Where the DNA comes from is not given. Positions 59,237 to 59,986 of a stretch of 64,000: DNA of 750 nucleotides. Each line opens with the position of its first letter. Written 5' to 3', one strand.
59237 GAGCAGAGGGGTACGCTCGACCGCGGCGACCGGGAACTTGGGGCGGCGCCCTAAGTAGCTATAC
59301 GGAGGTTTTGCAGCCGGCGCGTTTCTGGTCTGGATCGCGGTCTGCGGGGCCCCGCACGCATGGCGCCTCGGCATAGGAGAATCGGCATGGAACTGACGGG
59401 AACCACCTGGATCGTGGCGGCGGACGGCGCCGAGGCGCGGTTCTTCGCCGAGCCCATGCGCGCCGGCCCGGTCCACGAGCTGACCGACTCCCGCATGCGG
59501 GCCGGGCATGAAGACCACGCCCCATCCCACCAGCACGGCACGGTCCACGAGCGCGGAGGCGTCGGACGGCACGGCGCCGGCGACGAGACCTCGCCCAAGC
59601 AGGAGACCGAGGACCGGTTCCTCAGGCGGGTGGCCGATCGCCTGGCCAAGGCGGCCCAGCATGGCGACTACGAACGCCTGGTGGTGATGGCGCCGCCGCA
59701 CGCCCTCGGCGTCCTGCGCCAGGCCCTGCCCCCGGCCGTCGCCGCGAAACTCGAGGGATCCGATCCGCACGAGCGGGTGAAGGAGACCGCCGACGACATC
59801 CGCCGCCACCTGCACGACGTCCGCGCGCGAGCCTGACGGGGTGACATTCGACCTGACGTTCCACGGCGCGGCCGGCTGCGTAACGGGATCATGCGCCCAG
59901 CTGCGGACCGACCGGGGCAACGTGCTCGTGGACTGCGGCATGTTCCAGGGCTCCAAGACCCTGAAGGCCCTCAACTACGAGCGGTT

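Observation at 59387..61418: Host-attachment (proposed eRF1-like) protein tightly linked to a beta-CASP RNase: candidate RNA/ribosome quality-control module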

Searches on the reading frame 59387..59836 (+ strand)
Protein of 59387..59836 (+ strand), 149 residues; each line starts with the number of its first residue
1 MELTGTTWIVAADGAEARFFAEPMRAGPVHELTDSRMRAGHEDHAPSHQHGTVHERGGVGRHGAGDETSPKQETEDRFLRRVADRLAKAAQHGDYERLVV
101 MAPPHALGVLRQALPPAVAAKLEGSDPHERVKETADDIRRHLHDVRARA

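Call 3: search_protein_families(library=pfam, proteins=[window:59387-59836:+], max_evalue=0.01)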
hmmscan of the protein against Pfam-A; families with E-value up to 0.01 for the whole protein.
window:59387-59836:+ (149 aa): 5 families
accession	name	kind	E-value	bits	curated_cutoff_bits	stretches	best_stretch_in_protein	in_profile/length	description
PF10116.14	Host_attach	-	3.9e-33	115.4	26.7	1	8-142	1-138/138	Protein required for attachment to host cells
PF18856.6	baeRF_family12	-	2.9e-28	99.6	27.7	1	7-142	2-138/138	Bacterial archaeo-eukaryotic release factor family 12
PF18854.6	baeRF_family10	-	5.2e-06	27.2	27.1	1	43-142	40-138/143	Bacterial archaeo-eukaryotic release factor family 10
PF18845.6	baeRF_family3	-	7.3e-05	23.6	31.5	1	43-117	41-102/168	Bacterial archaeo-eukaryotic release factor family 3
PF18844.6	baeRF_family2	-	0.0023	18.5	26.9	1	41-146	24-128/149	Bacterial archaeo-eukaryotic release factor family 2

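Call 4: search_protein_families(library=ncbifam, proteins=[window:59387-59836:+], max_evalue=0.01)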
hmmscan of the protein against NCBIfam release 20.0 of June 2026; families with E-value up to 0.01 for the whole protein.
window:59387-59836:+ (149 aa): 2 families
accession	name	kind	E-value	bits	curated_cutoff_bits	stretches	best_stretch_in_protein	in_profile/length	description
NF052289.1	Rv2629_fam_RHF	equivalog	1.7e-05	24.2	320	1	52-142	144-235/357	Rv2629 family ribosome hibernation factor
NF052288.1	MSMEG_1130_fam_RHF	equivalog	0.0046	16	480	1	37-120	170-244/387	MSMEG_1130 family ribosome hibernation factor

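Call 6: search_solved_structures(query=window:59387-59836:+, max_evalue=10, show_alignments=2)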
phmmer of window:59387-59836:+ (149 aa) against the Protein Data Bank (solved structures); distinct sequences matched with E-value up to 10: 0.

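Call 9: find_homologous_proteins(query=window:59387-59836:+, max_evalue=0.001)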
Query window:59387-59836:+ (149 aa): 58 proteins with E <= 0.001 among 396 candidates.
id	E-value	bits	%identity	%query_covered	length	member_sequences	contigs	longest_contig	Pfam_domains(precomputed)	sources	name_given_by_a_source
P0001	1.4e-80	287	89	100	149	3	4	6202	PF10116.15,PF18856.7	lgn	-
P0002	4.8e-67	243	75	100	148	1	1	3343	PF10116.15,PF18856.7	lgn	-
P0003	3.3e-59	217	70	100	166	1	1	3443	PF10116.15,PF18856.7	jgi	jgi:protein required for attachment to host cells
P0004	8.7e-53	197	68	100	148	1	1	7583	PF10116.15,PF18854.7,PF18856.7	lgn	-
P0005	1.4e-42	164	56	100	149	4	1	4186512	PF10116.15,PF18844.7,PF18854.7,PF18856.7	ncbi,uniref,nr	ncbi:host attachment protein [Phenylobacterium sp. LH3H17]|uniref:host attachment protein n=1 Tax=Ph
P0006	2.2e-42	163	57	99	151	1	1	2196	PF10116.15,PF18856.7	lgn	-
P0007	5.0e-42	162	58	100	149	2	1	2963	PF10116.15,PF18856.7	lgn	-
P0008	1.1e-41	161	56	99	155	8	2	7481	PF10116.15,PF18844.7,PF18854.7,PF18856.7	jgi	-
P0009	1.9e-41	160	59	90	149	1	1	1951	PF10116.15,PF18856.7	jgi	-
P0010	3.3e-41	159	59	100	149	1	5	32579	PF10116.15,PF18854.7,PF18856.7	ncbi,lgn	-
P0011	4.0e-41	159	57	99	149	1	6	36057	PF10116.15,PF18854.7,PF18856.7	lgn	-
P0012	4.2e-41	159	59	93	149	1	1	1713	PF10116.15,PF18856.7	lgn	-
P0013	6.6e-41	158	57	99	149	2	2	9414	PF10116.15,PF18854.7,PF18856.7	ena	-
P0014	6.7e-41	158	57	99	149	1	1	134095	PF10116.15,PF18854.7,PF18856.7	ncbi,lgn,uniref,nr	ncbi:MAG: host attachment family protein [Phenylobacterium sp.]|uniref:baeRF12 domain-containing pro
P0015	7.1e-41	158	56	99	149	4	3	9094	PF10116.15,PF18844.7,PF18854.7,PF18856.7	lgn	-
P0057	9.8e-20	89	53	73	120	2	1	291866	PF10116.15,PF18856.7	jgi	jgi:protein required for attachment to host cells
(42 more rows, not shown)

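Call 14: find_encoding_contigs(protein=P0005, flank=6000, max_places=3)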
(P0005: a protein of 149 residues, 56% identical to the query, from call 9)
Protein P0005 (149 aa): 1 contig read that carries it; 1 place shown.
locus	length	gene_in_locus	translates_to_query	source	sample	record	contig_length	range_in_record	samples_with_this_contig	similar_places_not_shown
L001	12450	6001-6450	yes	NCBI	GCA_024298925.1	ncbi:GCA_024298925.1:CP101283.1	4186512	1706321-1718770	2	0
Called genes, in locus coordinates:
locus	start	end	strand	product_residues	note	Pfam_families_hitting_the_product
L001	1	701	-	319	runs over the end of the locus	PF00294:PfkB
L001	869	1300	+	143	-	-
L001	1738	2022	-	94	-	-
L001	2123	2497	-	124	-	-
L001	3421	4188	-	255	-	PF00106:adh_short, PF08659:KR, PF23441:SDR (weak), PF13561:adh_short_C2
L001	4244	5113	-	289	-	PF00582:Usp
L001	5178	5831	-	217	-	PF00027:cNMP_binding, PF13545:HTH_Crp_2, PF00325:Crp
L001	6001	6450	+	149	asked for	PF18854:baeRF_family10 (weak), PF10116:Host_attach, PF18856:baeRF_family12, PF18844:baeRF_family2 (weak)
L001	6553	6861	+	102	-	-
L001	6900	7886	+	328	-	PF00561:Abhydrolase_1, PF12697:Abhydrolase_6, PF12146:Hydrolase_4 (faint)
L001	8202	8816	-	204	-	PF07589:PEP_exosort_dom (weak)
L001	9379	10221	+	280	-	PF13356:Arm-DNA-bind_3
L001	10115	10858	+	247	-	PF00589:Phage_integrase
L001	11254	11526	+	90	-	PF12728:HTH_17 (weak)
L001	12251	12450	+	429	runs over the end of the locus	PF00275:EPSP_synthase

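Call 15: find_encoding_contigs(protein=P0057, flank=6000, max_places=3)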
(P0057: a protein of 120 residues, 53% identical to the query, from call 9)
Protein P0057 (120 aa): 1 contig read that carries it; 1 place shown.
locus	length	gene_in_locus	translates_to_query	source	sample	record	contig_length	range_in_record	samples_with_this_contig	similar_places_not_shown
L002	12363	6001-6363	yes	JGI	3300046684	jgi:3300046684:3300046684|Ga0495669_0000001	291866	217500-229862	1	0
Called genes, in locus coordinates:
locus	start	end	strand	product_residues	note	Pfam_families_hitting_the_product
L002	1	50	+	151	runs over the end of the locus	PF11563:Protoglobin (weak), PF00042:Globin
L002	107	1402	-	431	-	PF00067:p450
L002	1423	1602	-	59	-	-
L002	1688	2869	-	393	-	PF08028:Acyl-CoA_dh_2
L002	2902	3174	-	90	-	-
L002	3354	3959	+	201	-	PF00072:Response_reg, PF08281:Sigma70_r4_2 (weak), PF00196:GerE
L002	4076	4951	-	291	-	PF00582:Usp (weak)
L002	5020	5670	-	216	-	PF04972:BON, PF21937:Yop-YscD_ppl_2nd (faint), PF04972:BON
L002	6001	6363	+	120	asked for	PF10116:Host_attach, PF18856:baeRF_family12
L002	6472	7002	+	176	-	PF05951:Peptidase_M15_2, PF08291:Peptidase_M15_3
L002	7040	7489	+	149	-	PF00293:NUDIX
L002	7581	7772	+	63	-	-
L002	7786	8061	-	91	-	-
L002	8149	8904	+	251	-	PF03729:DUF308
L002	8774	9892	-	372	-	PF01594:AI-2E_transport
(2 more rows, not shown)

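Call 17: find_related_loci(query=A1, collection=genome_contigs, flank=6000)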
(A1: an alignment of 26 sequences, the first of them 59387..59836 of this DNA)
Query A1 (149 aa) in genome_contigs; peptide patterns used: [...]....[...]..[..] (x = any residue, [..] = any of these).
73 stretches matched a pattern; 52 encode a relative of the query (tblastn E <= 1e-3); 52 distinct loci.
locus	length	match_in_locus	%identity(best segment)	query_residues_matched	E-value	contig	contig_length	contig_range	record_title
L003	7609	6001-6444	57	1-148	2e-45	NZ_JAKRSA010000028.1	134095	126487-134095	MAG: Phenylobacterium sp. isolate MS003 bin-003_26, whole genome shotgun sequence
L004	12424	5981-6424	54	1-148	2e-44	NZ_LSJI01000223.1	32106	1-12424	Phenylobacterium sp. CCH9-H3 CCH9-H3_contig223, whole genome shotgun sequence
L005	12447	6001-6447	59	1-149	2e-46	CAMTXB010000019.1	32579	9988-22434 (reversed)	MAG: uncultured Caulobacteraceae bacterium isolate G04_MAG_00061 genome assembly, contig: G04_MAG_00061_000000000005, wh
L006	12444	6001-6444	53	1-148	3e-44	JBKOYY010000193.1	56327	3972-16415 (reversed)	MAG: Pseudomonadota bacterium isolate GB_HAYS_MAG_00048 GB_HAYS_000001323640, whole genome shotgun sequence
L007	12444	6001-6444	54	1-148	6e-44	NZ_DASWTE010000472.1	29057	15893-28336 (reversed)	MAG: Phenylobacterium sp. isolate SMAG_U3567 k141_470485, whole genome shotgun sequence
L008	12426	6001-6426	56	1-142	7e-44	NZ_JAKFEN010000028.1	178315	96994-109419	MAG: Phenylobacterium sp. isolate LC074 contig-124_52, whole genome shotgun sequence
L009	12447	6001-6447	57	1-149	6e-44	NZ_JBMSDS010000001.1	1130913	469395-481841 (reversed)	Phenylobacterium sp. VNQ135 contig1, whole genome shotgun sequence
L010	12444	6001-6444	52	1-148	3e-43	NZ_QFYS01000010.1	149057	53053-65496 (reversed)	Phenylobacterium kunshanense strain BUT-10 contig_10_length_149057_cov_42.042067, whole genome shotgun sequence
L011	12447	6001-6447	56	1-149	2e-43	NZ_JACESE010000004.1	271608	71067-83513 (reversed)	MAG: Phenylobacterium sp. isolate MCMED-G08 Phenylobacterium-MCMED-G08-C4, whole genome shotgun sequence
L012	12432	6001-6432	54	1-144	3e-43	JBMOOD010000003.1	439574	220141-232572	MAG: Pseudomonadota bacterium isolate Betzabe_MAG093 MAG093_3, whole genome shotgun sequence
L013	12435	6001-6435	56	5-149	3e-41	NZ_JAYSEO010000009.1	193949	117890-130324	MAG: Phenylobacterium sp. isolate ZZ2_ZZA248_bin.52 NODE_73_length_193949_cov_12.085743, whole genome shotgun sequence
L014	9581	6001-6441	55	1-147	8e-41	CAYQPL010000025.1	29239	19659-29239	MAG TPA_asm: uncultured Phenylobacterium sp. isolate SRP092796_co6_143 genome assembly, contig: NODE_1257_length_29239_c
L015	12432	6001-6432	51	5-148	3e-37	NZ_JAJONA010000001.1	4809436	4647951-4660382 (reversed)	Phenylobacterium sp. J367 J367_canu_contig_1, whole genome shotgun sequence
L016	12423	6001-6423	57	1-141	3e-37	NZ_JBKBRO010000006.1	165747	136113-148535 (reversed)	MAG: Phenylobacterium sp. isolate 21I_052.bin.27 NODE_74_length_165747_cov_63.019085, whole genome shotgun sequence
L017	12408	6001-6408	55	1-136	1e-36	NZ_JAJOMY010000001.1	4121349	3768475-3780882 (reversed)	Phenylobacterium sp. J426 J426_canu_contig_1, whole genome shotgun sequence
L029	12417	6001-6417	34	6-142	6e-16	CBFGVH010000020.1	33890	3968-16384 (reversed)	MAG TPA_asm: uncultured Gammaproteobacteria bacterium isolate SRR17295757_binner13_Refined_112 genome assembly, contig:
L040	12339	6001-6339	35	6-114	1e-9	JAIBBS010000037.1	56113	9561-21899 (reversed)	MAG: Nannocystaceae bacterium isolate SSF46 NODE_10175_length_56113_cov_78.294592, whole genome shotgun sequence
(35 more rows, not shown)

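Call 19: predict_structure(alignment_id=A1)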
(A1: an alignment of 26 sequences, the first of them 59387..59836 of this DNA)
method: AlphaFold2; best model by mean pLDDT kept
length: 149 residues; sequences in the alignment: 26
mean_pLDDT: 76.7   pTM: 0.66
mean pLDDT of the five models: 76.7, 76.3, 74.0, 71.3, 70.0
residues with pLDDT >= 90: 18; 70-90: 95; 50-70: 12; < 50: 24
segments of 3 or more residues with pLDDT < 50: 43-52, 54-58, 60-66
pLDDT, mean of each block of 10 residues (from residue 1): 73 87 84 82 42 46 50 82 89 89 87 89 84 85 81
secondary structure, 60 per line:
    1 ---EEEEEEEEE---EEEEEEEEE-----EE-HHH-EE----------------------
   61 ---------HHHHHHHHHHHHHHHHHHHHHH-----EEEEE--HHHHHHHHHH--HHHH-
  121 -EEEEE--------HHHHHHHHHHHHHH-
elements in order: E4-12 E16-24 H70-91 E97-101 H104-113 H116-119 E122-126 H135-148

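Call 20: search_protein_representatives(alignment_id=A1)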
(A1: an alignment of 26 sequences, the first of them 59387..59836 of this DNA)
Query: 26 sequences, 149 profile positions. Proteins with E-value up to 0.001 (for the whole library): 6357; up to 1e-10: 2457; up to 1e-30: 50. The best 150 are listed.
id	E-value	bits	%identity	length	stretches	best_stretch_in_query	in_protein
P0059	2.2e-60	219.4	-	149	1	1-149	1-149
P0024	1.7e-58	213.3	-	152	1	1-148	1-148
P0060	1.0e-52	194.6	-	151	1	1-149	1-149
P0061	2.2e-50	187.0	-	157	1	1-149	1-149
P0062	5.8e-50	185.6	-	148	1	1-147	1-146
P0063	1.3e-48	181.2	-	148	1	1-148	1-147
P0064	9.3e-47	175.2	-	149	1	1-148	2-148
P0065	4.4e-45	169.8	-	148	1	1-148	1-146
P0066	4.7e-45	169.7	-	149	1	1-147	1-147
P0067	1.0e-44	168.6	-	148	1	1-147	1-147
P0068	4.1e-44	166.7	-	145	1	4-147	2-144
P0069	2.2e-42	161.0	-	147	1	4-147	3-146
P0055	4.3e-42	160.1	-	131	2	65-148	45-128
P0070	4.8e-42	159.9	-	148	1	1-148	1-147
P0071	1.2e-41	158.6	-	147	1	3-146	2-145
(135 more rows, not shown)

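Call 23: fold_search(model_id=the predicted structure, library=pdb)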
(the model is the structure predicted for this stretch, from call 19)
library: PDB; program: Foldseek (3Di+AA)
matches with E <= 10: 782; with E <= 0.001: 12
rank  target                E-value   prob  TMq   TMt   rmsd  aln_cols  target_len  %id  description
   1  8v9j_z                8.0e-06  1.00  0.58  0.26   4.7       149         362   15  Cryo-EM structure of the Mycobacterium smegmatis 70S ribosome in complex with hibernation factor Msmeg1130 (Balon) (St (released 2024-02-07)
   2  8v9l_z                1.5e-05  1.00  0.59  0.25   7.2       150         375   15  Cryo-EM structure of the Mycobacterium smegmatis 70S ribosome in complex with hibernation factor Msmeg1130 (Balon) and (released 2024-02-07)
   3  4af1                  3.5e-05  1.00  0.50  0.21   8.4       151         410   14  Archeal Release Factor aRF1 (released 2013-03-20)
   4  9i2d_CR               3.0e-04  1.00  0.52  0.21   7.6       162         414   14  NMT1-NAC bound human RNC with 10 amino acid ARF1-linker (released 2026-02-04)
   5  8v9k_z                4.1e-04  1.00  0.56  0.25   7.7       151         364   18  Cryo-EM structure of the Mycobacterium smegmatis 70S ribosome in complex with hibernation factor Rv2629 (Balon) (Struc (released 2024-02-07)
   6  6p5n_Aq               4.1e-04  1.00  0.54  0.22   6.4       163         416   14  Structure of a mammalian 80S ribosome in complex with a single translocated Israeli Acute Paralysis Virus IRES and eR (released 2019-09-25)
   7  8hku_ARF1             4.1e-04  1.00  0.47  0.33   7.7       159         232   13  Cryo-EM Structures and Translocation Mechanism of Crenarchaeota Ribosome (released 2023-08-16)
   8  3wxm_B                4.7e-04  1.00  0.49  0.24   6.2       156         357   16  Crystal structure of archaeal Pelota and GTP-bound EF1 alpha complex (released 2014-09-03)
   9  5lzt_ii               5.0e-04  1.00  0.52  0.21   6.8       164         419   14  Structure of the mammalian ribosomal termination complex with eRF1 and eRF3. (released 2016-11-30)
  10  3wxm_F                6.0e-04  1.00  0.48  0.23   6.4       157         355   16  Crystal structure of archaeal Pelota and GTP-bound EF1 alpha complex (released 2014-09-03)
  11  8ip8_bl               7.2e-04  1.00  0.57  0.22   7.3       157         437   12  Wheat 80S ribosome stalled on AUG-Stop boron dependently (released 2024-02-21)
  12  6xa1_j                7.7e-04  1.00  0.50  0.23   7.9       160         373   14  Structure of a drug-like compound stalled human translation termination complex (released 2020-10-07)
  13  3wxm_H                1.4e-03  1.00  0.51  0.24   6.1       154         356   16  Crystal structure of archaeal Pelota and GTP-bound EF1 alpha complex (released 2014-09-03)
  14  5dmq_B                1.5e-03  1.00  0.60  0.25   7.4       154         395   14  Crystal structure of mouse eRF1 in complex with Reverse Transcriptase (RT) of Moloney Murine Leukemia Virus (released 2016-07-06)
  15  3agk                  1.9e-03  1.00  0.49  0.24   7.4       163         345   11  Crystal structure of archaeal translation termination factor, aRF1 (released 2010-11-03)
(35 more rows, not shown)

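Call 38: search_protein_families(library=pfam, alignment_id=A2, max_evalue=0.00001)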
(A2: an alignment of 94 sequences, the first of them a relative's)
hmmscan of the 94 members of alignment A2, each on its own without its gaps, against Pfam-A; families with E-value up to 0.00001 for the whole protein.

A. member 1, L026:4069-5091:+ (341 aa): 1 family
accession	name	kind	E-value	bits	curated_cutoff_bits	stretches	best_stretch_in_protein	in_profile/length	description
PF03773.19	ArsP_1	-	1.4e-33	116.8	32.3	1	44-338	9-293/294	Predicted permease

B. families by the number of members that match (of 94 scanned): 109 families (the first 25 are shown)
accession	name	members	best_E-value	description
PF00571.33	CBS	5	3.9e-30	CBS domain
PF00561.26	Abhydrolase_1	4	2.5e-24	alpha/beta hydrolase fold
PF08241.18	Methyltransf_11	4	4.7e-20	Methyltransferase domain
PF13649.12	Methyltransf_25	4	5e-19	Methyltransferase domain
PF13847.12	Methyltransf_31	4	3.3e-17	Methyltransferase domain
PF13489.12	Methyltransf_23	4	1.1e-16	Methyltransferase domain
PF08242.18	Methyltransf_12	4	2e-16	Methyltransferase domain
PF12146.15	Hydrolase_4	4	1.1e-15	Serine aminopeptidase, S33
PF12697.13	Abhydrolase_6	3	3.6e-25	Alpha/beta hydrolase family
PF00171.27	Aldedh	2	2.6e-145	Aldehyde dehydrogenase family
PF02682.21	CT_C_D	2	2.6e-58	Carboxyltransferase domain, subdomain C and D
PF00999.27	Na_H_Exchanger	2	1.4e-56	Sodium/hydrogen exchanger, transmembrane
PF10098.14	DUF2336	2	3e-51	Uncharacterised protein conserved in bacteria (DUF2336)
PF00593.30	TonB_dep_Rec_b-barrel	2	4.4e-44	TonB dependent receptor-like, beta-barrel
PF03473.23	MOSC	2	4.3e-18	MOSC domain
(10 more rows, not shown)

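Call 45: find_encoding_contigs(protein=P0001, flank=6000, max_places=4)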
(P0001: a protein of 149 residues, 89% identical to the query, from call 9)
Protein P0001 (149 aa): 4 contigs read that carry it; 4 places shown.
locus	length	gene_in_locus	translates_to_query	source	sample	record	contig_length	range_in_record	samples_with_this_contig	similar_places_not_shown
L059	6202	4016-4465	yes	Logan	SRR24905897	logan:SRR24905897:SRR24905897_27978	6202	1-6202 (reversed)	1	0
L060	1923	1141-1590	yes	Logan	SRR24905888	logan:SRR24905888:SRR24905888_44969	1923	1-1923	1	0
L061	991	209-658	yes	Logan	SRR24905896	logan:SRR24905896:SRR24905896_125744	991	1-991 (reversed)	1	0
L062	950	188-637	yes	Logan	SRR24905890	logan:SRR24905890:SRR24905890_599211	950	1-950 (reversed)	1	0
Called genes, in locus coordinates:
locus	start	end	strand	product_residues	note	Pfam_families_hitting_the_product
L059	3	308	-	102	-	?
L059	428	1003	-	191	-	PF03729:DUF308 (weak)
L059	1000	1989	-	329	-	PF01594:AI-2E_transport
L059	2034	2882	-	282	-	PF00582:Usp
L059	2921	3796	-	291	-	PF00582:Usp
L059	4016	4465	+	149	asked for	PF10116:Host_attach, PF18856:baeRF_family12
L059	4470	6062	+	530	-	PF00753:Lactamase_B, PF12706:Lactamase_B_2 (weak), PF16661:Lactamase_B_6 (weak), PF10996:Beta-Casp, PF07521:RMMBL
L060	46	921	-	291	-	PF00582:Usp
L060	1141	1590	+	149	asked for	PF10116:Host_attach, PF18856:baeRF_family12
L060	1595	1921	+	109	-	?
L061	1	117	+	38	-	?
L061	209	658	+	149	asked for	PF10116:Host_attach, PF18856:baeRF_family12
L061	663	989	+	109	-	?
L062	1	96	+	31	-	?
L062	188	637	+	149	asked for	PF10116:Host_attach, PF18856:baeRF_family12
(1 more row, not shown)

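Call 46: find_encoding_contigs(protein=P0004, flank=6000, max_places=2)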
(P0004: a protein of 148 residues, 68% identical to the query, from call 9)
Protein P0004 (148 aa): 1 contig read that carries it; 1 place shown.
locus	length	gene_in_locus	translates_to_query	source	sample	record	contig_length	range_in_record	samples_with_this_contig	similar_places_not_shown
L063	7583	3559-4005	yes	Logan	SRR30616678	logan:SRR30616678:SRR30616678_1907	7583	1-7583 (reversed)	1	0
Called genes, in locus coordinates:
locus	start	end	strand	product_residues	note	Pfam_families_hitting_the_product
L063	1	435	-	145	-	?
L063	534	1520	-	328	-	PF01594:AI-2E_transport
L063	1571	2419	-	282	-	PF00582:Usp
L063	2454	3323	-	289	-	PF00582:Usp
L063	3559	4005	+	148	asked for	PF18854:baeRF_family10 (faint), PF10116:Host_attach, PF18856:baeRF_family12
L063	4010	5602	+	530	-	PF00753:Lactamase_B, PF12706:Lactamase_B_2 (weak), PF10996:Beta-Casp, PF07521:RMMBL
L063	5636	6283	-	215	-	PF13505:OMP_b-brl, PF03922:OmpW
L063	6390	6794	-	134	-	-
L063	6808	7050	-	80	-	-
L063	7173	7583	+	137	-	?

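Call 51: find_related_loci(query=A4, collection=metagenome_contigs, flank=5000)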
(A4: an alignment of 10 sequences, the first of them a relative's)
Query A4 (149 aa) in metagenome_contigs; peptide patterns used: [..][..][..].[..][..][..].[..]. (x = any residue, [..] = any of these).
600 stretches matched a pattern (row limit reached: there are more); 512 encode a relative of the query (tblastn E <= 1e-3); the best 80 are kept; 80 distinct loci.
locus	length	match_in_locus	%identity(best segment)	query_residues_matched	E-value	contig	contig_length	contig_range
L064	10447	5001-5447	95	1-149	5e-93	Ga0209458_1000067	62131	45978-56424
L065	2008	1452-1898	73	1-149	4e-74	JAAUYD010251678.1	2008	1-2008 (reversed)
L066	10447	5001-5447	66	1-149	7e-58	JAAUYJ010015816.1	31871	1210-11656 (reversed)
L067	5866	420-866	66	1-149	2e-57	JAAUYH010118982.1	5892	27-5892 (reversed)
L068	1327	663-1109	59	1-149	2e-58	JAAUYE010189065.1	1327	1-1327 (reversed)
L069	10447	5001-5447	57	1-149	2e-55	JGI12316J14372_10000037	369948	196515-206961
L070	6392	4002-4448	58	1-149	1e-53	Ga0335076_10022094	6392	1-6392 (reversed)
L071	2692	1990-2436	58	1-149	5e-53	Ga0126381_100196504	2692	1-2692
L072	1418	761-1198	59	1-147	2e-53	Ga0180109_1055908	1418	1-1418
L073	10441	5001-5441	56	2-147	1e-50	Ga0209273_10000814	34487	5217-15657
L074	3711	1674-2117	58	1-149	2e-50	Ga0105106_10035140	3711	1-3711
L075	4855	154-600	53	1-149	5e-50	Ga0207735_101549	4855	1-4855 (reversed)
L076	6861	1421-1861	56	1-147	1e-49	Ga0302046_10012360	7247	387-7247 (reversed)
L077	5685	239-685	53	1-149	2e-49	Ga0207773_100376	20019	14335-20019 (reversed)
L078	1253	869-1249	67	1-127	3e-51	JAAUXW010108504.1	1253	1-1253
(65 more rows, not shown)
